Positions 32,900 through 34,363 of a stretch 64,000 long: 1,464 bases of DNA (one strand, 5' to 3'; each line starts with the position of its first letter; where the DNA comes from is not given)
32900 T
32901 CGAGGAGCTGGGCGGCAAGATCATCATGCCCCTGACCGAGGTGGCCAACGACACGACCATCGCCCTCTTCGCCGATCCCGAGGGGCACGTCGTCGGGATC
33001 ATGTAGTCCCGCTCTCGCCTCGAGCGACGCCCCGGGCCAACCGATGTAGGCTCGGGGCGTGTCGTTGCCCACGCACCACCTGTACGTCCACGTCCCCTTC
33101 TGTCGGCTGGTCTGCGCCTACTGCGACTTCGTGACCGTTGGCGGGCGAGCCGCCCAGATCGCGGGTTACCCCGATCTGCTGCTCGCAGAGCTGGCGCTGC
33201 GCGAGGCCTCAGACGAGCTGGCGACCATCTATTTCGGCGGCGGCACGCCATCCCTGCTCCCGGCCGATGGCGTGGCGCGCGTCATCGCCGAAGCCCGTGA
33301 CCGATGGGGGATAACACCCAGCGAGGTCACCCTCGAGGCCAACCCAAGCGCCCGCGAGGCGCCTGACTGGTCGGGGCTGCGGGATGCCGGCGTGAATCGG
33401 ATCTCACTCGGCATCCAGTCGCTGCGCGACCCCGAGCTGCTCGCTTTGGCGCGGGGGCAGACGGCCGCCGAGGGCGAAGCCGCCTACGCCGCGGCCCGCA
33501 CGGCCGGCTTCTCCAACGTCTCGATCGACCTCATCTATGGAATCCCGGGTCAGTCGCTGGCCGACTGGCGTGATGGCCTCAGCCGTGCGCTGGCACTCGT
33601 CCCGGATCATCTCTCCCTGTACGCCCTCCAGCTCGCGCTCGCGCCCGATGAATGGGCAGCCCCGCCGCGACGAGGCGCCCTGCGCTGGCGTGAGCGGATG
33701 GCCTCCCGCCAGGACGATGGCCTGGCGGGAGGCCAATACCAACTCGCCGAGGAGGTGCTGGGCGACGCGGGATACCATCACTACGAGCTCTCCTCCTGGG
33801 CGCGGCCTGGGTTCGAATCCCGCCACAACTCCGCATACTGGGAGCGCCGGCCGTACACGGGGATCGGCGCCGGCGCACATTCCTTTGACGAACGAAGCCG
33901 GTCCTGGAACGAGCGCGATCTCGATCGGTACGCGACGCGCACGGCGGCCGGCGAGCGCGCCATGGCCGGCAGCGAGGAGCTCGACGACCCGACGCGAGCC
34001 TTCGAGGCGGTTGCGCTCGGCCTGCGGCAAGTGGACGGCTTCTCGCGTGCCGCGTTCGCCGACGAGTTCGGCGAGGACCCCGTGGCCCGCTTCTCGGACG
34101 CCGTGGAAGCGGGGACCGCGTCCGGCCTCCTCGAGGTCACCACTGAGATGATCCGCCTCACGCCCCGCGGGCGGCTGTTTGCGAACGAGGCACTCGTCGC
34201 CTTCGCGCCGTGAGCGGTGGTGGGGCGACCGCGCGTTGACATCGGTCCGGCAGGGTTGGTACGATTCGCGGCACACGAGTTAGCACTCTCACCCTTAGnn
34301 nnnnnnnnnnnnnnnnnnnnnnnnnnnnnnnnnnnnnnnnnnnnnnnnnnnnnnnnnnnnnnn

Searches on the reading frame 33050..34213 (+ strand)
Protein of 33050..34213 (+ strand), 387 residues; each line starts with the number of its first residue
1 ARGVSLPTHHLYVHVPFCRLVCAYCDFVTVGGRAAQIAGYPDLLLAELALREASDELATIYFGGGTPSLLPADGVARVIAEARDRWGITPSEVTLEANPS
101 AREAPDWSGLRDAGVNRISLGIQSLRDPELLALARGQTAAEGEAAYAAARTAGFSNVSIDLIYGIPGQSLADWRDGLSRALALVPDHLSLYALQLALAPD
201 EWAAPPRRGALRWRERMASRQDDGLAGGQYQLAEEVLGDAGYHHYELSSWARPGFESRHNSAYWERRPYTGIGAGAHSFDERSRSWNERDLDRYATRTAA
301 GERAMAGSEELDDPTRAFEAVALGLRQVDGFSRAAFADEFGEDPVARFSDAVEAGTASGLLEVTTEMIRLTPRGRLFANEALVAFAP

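Call 10: search_protein_families(library=pfam, proteins=[window:33050-34213:+], max_evalue=0.0001)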
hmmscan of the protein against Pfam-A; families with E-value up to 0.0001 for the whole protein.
window:33050-34213:+ (387 aa): 2 families
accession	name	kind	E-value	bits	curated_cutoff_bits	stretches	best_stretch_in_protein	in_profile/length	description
PF04055.27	Radical_SAM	-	4.3e-18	66.5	29.5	1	12-175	1-161/166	Radical SAM superfamily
PF06969.22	HemN_C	-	3.9e-14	52.9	24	1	311-377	1-67/67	HemN C-terminal domain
